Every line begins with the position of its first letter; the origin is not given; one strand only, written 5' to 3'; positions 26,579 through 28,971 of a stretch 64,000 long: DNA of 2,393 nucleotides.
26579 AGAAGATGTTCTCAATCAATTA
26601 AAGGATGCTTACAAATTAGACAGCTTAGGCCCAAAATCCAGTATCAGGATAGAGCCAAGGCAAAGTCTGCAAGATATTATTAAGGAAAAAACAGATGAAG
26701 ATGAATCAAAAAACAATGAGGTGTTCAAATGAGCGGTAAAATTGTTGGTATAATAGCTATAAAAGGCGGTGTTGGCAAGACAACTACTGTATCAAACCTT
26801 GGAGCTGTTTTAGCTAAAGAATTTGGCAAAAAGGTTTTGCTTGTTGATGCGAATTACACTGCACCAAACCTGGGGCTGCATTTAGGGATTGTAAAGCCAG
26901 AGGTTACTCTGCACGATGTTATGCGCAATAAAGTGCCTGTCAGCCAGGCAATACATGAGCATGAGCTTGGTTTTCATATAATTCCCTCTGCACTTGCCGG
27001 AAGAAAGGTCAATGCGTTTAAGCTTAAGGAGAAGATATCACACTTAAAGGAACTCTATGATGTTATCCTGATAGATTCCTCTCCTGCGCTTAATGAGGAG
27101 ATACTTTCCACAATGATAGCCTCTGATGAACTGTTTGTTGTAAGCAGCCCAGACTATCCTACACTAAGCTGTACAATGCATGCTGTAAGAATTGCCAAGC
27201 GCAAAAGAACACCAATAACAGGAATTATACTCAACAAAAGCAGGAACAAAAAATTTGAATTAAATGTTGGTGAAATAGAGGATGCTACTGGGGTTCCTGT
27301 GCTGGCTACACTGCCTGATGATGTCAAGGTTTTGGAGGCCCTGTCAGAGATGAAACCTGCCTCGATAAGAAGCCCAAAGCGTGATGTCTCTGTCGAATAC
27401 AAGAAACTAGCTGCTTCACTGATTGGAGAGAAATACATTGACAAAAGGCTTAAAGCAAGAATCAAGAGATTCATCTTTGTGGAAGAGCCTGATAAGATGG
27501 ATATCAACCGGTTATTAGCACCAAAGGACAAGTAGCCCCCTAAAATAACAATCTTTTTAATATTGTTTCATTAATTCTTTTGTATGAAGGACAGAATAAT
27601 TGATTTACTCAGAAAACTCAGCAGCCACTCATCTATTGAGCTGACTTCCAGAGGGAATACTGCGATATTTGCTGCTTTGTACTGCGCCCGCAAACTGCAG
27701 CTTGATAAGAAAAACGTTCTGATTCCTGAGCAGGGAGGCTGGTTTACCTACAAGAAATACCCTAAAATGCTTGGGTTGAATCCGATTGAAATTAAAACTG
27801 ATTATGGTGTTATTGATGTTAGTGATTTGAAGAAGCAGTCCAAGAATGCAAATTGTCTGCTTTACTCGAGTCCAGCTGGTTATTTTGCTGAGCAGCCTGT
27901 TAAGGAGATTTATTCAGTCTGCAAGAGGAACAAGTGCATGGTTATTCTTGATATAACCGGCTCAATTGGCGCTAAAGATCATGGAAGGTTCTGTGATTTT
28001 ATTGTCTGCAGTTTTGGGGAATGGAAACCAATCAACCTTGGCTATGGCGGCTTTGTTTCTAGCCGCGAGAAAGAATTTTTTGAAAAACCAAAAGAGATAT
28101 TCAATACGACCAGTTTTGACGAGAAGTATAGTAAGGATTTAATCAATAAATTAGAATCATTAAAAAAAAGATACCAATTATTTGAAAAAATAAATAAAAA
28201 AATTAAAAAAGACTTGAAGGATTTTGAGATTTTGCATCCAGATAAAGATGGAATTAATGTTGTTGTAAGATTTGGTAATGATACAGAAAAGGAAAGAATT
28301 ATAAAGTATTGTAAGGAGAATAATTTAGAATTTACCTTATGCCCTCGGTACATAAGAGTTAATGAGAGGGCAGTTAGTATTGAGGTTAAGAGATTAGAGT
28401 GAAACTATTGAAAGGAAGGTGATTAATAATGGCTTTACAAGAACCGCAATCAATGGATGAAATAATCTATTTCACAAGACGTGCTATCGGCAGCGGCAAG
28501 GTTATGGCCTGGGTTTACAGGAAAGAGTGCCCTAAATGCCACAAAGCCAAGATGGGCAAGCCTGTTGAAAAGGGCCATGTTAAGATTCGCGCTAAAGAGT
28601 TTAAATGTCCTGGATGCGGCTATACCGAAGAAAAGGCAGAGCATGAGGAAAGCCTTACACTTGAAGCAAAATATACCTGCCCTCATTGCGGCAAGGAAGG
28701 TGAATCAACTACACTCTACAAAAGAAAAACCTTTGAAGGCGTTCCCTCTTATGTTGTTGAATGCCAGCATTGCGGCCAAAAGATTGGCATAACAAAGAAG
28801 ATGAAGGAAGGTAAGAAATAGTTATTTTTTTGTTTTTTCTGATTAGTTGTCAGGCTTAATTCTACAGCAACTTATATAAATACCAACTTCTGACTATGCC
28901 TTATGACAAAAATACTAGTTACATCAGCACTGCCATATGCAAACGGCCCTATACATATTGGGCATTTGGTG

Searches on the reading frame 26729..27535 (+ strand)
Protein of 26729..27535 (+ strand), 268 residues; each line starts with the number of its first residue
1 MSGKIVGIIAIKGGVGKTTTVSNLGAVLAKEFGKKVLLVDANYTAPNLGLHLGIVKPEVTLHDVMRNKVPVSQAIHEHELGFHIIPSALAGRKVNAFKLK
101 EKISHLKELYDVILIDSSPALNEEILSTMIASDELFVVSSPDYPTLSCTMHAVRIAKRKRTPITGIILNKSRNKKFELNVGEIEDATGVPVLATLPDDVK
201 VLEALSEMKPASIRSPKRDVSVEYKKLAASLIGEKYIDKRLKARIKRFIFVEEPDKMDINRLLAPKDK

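Call 53: search_protein_families(library=pfam, proteins=[window:26729-27535:+], max_evalue=0.01)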
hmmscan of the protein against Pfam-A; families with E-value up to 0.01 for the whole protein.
window:26729-27535:+ (268 aa): 9 families
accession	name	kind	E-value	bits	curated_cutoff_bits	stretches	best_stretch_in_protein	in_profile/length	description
PF13614.12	AAA_31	-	1.1e-23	84.5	27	1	4-145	2-153/177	AAA domain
PF01656.29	CbiA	-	8.2e-19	68.2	25.4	1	8-210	3-124/125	CobQ/CobB/MinD/ParA nucleotide binding domain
PF10609.15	ParA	-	5.8e-14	52.5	27.1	1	4-231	4-245/246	NUBPL iron-transfer P-loop NTPase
PF00142.24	Fer4_NifH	-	1.7e-08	34.7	25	1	12-235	8-248/271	4Fe-4S iron sulfur cluster binding proteins, NifH/frxC family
PF13500.12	AAA_26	-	5.6e-08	33.3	27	1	93-198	82-191/198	AAA domain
PF06564.18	CBP_BcsQ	-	1.1e-06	28.8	21.3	1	4-143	2-149/234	Cellulose biosynthesis protein BcsQ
PF00448.28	SRP54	-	0.0011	19.1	22.7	0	14-40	11-36/196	SRP54-type protein, GTPase domain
PF02374.21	ArsA_ATPase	-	0.0018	18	24.3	1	11-40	8-36/305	Anion-transporting ATPase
PF07015.17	VirC1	-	0.0024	17.7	24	0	5-45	3-42/231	VirC1 protein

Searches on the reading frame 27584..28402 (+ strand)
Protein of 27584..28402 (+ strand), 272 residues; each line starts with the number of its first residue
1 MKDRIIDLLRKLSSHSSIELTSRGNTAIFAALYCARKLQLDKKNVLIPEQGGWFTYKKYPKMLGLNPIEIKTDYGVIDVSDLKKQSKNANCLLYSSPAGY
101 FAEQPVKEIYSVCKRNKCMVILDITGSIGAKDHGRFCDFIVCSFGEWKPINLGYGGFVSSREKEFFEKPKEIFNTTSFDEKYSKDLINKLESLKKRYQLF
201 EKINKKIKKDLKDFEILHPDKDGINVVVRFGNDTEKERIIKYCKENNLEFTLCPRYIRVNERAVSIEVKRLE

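Call 53: search_protein_families(library=pfam, proteins=[window:27584-28402:+], max_evalue=0.01)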
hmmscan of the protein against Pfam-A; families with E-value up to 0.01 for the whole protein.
window:27584-28402:+ (272 aa): 1 family
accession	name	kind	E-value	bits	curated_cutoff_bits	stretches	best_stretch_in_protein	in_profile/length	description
PF01041.23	DegT_DnrJ_EryC1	-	1.2e-05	25.1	19.8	1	24-175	48-201/360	DegT/DnrJ/EryC1/StrS aminotransferase family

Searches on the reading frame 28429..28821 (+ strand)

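Call 53: search_protein_families(library=pfam, proteins=[window:28429-28821:+], max_evalue=0.01)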
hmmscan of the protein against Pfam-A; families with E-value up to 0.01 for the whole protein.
window:28429-28821:+ (130 aa): 12 families
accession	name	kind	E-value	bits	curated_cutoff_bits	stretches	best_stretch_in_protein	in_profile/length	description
PF24441.1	DUF7560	-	4e-07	30.1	27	0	107-127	3-23/44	Family of unknown function (DUF7560)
PF09723.15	Zn_ribbon_8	-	0.00015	22.2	34.4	0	57-89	5-34/41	Zinc ribbon domain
PF12760.12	Zn_ribbon_IS1595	-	0.0012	19.2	25.4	0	82-116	19-44/46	Transposase zinc-ribbon domain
PF24460.1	DUF7575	-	0.0015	18.3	28.5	0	82-91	4-13/28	Domain of unknown function (DUF7575)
PF07754.17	HVO_2753_ZBP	-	0.0017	18.5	33.2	1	54-88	13-46/46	Small zinc finger protein HVO_2753-like, Zn-binding pocket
PF05129.18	Zn_ribbon_Elf1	-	0.0032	18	29.8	1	71-121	12-58/79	Transcription elongation factor Elf1 like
PF14354.12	Lar_restr_allev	-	0.0042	17.7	28.6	0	83-118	5-34/58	Restriction alleviation protein Lar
PF07282.18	Cas12f1-like_TNB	-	0.0044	17.6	26.3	0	32-67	29-50/60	Cas12f1-like, TNB domain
PF10601.15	zf-LITAF-like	-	0.0053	17.3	23.8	0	81-101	5-25/70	LITAF-like zinc ribbon domain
PF18547.6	HalOD2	-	0.0071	16.7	27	0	33-71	4-45/52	Halobacterial output domain 2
PF14255.11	Cys_rich_CPXG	-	0.0088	16.4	25.2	1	82-127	1-42/52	Cysteine-rich CPXCG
PF25206.1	DUF7836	-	0.0096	16.2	26.7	0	31-71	7-44/59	Domain of unknown function (DUF7836)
